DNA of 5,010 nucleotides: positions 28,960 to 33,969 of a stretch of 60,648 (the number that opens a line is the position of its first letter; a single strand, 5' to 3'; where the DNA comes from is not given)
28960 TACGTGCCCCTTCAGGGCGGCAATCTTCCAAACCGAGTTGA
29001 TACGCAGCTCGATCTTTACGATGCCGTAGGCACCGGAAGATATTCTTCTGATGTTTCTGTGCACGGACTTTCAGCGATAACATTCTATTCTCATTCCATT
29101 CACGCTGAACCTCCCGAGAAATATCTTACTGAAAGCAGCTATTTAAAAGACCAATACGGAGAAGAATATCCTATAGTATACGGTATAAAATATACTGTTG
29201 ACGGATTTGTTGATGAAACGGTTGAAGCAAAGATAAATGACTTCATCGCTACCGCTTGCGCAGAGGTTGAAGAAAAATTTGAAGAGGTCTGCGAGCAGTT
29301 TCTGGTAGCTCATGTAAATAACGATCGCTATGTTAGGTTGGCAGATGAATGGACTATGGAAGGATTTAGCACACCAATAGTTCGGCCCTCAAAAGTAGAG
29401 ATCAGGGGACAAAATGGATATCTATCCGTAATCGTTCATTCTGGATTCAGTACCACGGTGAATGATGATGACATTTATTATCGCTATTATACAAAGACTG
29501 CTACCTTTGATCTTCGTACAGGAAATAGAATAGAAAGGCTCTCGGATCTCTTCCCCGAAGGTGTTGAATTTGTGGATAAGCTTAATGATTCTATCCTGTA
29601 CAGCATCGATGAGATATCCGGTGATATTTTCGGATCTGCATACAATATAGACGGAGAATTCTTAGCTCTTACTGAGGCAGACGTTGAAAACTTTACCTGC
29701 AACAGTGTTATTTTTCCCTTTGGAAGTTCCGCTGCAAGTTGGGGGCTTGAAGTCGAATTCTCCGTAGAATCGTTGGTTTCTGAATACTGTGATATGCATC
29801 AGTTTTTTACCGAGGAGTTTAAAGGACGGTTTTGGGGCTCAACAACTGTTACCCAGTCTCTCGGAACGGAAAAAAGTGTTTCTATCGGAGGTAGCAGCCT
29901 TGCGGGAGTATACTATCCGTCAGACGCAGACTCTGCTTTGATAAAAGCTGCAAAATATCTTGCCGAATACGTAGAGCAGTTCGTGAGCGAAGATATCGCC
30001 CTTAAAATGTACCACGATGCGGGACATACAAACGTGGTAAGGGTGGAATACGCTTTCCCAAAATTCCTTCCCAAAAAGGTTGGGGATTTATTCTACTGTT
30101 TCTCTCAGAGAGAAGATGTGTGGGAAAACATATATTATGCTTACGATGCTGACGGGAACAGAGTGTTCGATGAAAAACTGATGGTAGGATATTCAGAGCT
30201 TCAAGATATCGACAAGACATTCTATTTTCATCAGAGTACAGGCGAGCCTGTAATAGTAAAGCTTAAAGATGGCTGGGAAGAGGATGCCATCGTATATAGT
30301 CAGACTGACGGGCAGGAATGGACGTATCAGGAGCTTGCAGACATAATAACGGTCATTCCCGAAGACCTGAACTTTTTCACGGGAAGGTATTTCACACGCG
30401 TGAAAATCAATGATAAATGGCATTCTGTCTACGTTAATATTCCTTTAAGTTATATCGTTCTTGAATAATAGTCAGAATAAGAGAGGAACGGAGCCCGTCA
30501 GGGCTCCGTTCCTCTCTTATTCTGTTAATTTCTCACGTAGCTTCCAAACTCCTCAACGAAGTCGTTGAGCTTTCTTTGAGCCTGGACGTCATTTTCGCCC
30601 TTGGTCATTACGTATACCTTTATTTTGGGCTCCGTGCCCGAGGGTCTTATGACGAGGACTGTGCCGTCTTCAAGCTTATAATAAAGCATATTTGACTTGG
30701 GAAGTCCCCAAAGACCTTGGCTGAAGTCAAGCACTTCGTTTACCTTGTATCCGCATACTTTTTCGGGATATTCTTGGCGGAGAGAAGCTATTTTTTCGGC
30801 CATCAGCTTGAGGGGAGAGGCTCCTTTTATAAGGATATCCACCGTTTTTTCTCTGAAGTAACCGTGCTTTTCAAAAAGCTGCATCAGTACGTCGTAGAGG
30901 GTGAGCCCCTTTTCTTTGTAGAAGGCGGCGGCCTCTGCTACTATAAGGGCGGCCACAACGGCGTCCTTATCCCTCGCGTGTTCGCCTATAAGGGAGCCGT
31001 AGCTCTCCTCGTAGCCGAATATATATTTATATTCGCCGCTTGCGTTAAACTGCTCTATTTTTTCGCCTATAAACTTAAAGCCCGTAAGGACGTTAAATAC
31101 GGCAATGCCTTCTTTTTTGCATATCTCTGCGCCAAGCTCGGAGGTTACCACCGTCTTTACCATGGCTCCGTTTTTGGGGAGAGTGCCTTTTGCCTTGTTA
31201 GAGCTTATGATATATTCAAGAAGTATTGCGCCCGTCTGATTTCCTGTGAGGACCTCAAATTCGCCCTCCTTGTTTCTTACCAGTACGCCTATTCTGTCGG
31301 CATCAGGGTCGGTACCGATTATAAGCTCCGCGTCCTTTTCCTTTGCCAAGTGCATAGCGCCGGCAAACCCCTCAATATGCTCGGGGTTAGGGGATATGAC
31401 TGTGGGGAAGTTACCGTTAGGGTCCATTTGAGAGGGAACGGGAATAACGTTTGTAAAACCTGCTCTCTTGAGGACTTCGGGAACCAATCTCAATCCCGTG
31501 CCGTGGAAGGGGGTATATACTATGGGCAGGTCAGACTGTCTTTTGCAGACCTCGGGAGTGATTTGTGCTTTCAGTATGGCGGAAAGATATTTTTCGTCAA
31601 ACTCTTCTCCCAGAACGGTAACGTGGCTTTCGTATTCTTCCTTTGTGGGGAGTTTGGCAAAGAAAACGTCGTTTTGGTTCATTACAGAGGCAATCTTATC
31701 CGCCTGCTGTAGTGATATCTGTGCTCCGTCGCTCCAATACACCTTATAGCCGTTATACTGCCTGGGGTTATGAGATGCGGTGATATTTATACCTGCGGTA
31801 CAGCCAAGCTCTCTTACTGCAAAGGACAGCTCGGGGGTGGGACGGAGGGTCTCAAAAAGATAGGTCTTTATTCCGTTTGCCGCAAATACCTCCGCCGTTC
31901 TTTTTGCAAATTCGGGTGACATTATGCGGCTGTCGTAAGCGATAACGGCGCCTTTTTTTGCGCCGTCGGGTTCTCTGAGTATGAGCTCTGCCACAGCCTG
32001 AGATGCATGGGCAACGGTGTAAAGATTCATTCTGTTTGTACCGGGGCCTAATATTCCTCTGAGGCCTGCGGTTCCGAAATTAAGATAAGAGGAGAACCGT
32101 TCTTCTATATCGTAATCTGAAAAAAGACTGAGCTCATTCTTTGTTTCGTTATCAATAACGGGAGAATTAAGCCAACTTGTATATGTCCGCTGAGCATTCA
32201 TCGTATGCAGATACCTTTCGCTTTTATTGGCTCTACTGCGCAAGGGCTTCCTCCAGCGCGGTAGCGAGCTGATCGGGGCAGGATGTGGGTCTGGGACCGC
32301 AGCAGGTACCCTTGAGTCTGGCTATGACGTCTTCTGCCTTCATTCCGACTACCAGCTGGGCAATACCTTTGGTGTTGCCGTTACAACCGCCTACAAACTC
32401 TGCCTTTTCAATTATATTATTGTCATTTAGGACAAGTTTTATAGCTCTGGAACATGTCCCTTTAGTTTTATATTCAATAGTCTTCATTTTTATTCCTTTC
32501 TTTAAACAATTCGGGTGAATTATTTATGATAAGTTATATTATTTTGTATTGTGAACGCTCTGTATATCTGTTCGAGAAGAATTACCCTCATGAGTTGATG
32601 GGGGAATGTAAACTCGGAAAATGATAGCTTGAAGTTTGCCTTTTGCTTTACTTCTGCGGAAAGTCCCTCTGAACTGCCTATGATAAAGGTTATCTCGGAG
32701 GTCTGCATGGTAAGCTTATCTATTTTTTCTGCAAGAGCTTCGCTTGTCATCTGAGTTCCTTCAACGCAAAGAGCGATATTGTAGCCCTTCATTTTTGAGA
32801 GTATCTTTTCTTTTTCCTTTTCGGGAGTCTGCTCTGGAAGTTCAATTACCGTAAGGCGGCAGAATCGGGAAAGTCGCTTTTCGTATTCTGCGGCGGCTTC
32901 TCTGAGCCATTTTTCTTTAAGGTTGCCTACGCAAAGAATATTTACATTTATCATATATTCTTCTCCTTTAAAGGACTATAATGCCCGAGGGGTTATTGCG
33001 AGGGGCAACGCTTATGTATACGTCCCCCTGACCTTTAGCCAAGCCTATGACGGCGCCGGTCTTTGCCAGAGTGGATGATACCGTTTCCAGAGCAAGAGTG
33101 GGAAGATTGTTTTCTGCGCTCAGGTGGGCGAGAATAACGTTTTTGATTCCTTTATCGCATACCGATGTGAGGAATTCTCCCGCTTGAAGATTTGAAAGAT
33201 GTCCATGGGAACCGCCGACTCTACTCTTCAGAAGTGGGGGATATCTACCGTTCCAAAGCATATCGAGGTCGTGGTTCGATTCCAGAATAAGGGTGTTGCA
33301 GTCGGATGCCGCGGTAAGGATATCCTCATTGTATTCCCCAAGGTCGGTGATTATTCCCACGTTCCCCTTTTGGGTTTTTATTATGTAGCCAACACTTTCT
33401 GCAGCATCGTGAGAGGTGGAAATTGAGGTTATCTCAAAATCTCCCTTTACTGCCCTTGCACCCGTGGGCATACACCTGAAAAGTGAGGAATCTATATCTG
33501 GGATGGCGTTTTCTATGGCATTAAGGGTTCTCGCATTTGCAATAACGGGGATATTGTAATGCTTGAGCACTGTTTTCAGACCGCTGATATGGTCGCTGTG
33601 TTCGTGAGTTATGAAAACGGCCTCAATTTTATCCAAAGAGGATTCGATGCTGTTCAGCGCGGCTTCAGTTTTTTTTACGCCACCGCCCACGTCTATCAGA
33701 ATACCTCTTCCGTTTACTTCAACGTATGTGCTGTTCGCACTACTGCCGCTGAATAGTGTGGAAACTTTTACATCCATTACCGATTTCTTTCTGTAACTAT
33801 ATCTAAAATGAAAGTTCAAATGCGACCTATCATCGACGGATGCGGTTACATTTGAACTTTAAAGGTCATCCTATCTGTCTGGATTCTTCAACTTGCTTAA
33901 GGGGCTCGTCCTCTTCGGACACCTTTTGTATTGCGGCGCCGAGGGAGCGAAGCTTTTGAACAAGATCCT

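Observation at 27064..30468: Orphan ~1130-aa lipoprotein with an unusual domain combination in an otherwise housekeeping region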

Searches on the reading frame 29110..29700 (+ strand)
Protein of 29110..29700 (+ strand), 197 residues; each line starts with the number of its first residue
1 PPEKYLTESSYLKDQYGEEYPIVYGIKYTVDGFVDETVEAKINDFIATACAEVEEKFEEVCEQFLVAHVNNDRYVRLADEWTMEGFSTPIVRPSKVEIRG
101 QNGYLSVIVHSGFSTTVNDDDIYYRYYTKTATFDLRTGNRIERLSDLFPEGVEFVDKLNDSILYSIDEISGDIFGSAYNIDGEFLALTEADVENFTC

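Call 47: search_solved_structures(query=window:29110-29700:+, max_evalue=10, show_alignments=2)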
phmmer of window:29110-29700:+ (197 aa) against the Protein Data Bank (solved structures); distinct sequences matched with E-value up to 10: 6.
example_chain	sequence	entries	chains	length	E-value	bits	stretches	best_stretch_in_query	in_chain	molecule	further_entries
3iko_B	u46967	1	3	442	0.42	13.6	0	89-111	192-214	Nucleoporin NUP145C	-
3bg0_B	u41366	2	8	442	0.44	13.6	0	89-111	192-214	Nucleoporin NUP145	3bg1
7tbi_S1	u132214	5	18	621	0.66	13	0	89-110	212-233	Nup145C | NUP96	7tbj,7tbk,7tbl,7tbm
4xmm_B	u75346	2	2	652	0.75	12.8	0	89-110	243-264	Nucleoporin NUP145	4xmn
7n84_c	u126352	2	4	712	0.92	12.5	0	89-110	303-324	Nucleoporin 145c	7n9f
3jro_A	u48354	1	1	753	1.3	12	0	89-110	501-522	Fusion Protein of Protein Transport Protein SEC13 and Nucleoporin NUP145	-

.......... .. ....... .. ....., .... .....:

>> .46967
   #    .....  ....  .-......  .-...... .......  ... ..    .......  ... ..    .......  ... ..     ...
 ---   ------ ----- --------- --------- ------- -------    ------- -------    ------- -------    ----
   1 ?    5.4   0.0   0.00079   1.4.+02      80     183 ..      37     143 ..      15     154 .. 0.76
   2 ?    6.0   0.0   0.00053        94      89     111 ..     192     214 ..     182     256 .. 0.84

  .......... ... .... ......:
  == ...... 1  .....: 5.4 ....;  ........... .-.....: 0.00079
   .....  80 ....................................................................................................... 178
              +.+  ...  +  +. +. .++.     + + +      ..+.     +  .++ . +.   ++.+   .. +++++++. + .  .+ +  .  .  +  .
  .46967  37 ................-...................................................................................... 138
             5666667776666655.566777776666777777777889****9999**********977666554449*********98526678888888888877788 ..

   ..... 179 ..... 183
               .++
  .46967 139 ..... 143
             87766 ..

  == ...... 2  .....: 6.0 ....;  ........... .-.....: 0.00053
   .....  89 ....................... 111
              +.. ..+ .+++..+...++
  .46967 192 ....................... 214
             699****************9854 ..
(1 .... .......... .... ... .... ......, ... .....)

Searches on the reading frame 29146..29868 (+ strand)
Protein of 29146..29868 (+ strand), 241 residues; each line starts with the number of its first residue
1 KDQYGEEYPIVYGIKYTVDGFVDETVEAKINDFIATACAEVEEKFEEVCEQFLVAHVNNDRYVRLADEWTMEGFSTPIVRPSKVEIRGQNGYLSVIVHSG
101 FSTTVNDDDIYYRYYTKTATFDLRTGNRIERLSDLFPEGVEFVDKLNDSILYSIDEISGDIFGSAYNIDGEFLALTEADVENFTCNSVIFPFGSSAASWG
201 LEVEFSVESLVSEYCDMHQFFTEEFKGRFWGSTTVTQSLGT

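Call 86: search_solved_structures(query=A5, max_evalue=10, show_alignments=3)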
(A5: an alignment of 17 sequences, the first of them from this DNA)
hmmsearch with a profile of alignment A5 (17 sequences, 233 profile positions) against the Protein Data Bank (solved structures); distinct sequences matched with E-value up to 10: 2.
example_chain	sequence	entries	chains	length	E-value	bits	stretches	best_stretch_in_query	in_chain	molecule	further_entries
3tth_A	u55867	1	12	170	0.24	14.2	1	115-158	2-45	Spermidine N1-acetyltransferase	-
4xo2_A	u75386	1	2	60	0.5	13.2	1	12-50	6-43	Protein GnsA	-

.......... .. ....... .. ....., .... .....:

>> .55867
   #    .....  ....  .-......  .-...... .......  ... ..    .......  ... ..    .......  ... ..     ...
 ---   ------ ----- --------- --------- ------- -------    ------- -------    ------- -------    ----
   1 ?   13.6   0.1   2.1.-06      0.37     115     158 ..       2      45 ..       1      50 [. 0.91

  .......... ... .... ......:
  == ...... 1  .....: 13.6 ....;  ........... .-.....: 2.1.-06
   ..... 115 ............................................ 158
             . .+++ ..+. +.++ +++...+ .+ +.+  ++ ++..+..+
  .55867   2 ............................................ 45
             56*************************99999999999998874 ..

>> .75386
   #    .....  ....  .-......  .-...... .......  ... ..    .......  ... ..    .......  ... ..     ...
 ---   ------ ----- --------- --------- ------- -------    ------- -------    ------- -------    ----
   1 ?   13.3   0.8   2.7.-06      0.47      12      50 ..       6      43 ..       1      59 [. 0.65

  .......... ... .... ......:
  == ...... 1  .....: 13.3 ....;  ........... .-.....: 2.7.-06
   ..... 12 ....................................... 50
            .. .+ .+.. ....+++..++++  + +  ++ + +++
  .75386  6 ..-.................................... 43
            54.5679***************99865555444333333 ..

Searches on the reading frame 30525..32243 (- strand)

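Call 12: search_protein_families(library=pfam, proteins=[window:30525-32243:-], max_evalue=0.00001)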
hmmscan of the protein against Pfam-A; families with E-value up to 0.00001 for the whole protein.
window:30525-32243:- (572 aa): 4 families
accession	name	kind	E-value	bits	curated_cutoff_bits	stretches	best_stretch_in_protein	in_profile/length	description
PF02878.22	PGM_PMM_I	-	1.1e-41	142.1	22.5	1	55-191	3-134/138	Phosphoglucomutase/phosphomannomutase, alpha/beta/alpha domain I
PF02879.22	PGM_PMM_II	-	3.6e-22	79.3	29.3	1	219-321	3-99/103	Phosphoglucomutase/phosphomannomutase, alpha/beta/alpha domain II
PF02880.22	PGM_PMM_III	-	1e-21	77.6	20.7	1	334-459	2-114/115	Phosphoglucomutase/phosphomannomutase, alpha/beta/alpha domain III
PF00408.26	PGM_PMM_IV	-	8.2e-07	29.4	23.1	1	516-548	22-53/68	Phosphoglucomutase/phosphomannomutase, C-terminal domain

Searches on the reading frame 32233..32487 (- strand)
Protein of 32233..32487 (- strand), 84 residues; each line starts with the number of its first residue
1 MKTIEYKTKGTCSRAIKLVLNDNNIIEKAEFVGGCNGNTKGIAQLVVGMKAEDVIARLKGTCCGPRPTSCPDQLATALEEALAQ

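Call 12: search_protein_families(library=pfam, proteins=[window:32233-32487:-], max_evalue=0.00001)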
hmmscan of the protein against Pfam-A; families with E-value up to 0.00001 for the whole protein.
window:32233-32487:- (84 aa): 1 family
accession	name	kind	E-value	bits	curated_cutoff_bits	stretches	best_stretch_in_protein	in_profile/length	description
PF12637.14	TSCPD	-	1.1e-26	93.4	22.8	1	5-82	2-88/88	TSCPD domain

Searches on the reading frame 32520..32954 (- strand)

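Call 12: search_protein_families(library=pfam, proteins=[window:32520-32954:-], max_evalue=0.00001)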
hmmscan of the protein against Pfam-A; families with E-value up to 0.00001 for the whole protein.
window:32520-32954:- (144 aa): 1 family
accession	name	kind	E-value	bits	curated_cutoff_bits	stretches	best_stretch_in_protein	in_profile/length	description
PF02590.22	SPOUT_MTase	-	1.3e-50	171.8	27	1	3-143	2-154/154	Predicted SPOUT methyltransferase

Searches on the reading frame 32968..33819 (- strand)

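Call 12: search_protein_families(library=pfam, proteins=[window:32968-33819:-], max_evalue=0.00001)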
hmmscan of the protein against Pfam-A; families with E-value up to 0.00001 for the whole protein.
window:32968-33819:- (283 aa): 2 families
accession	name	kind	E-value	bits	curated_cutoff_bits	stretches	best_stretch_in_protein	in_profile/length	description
PF12706.13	Lactamase_B_2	-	3.8e-19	69.5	27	1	40-232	3-199/200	Beta-lactamase superfamily domain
PF00753.33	Lactamase_B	-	4.6e-16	59.8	22.7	1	27-112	5-91/196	Metallo-beta-lactamase superfamily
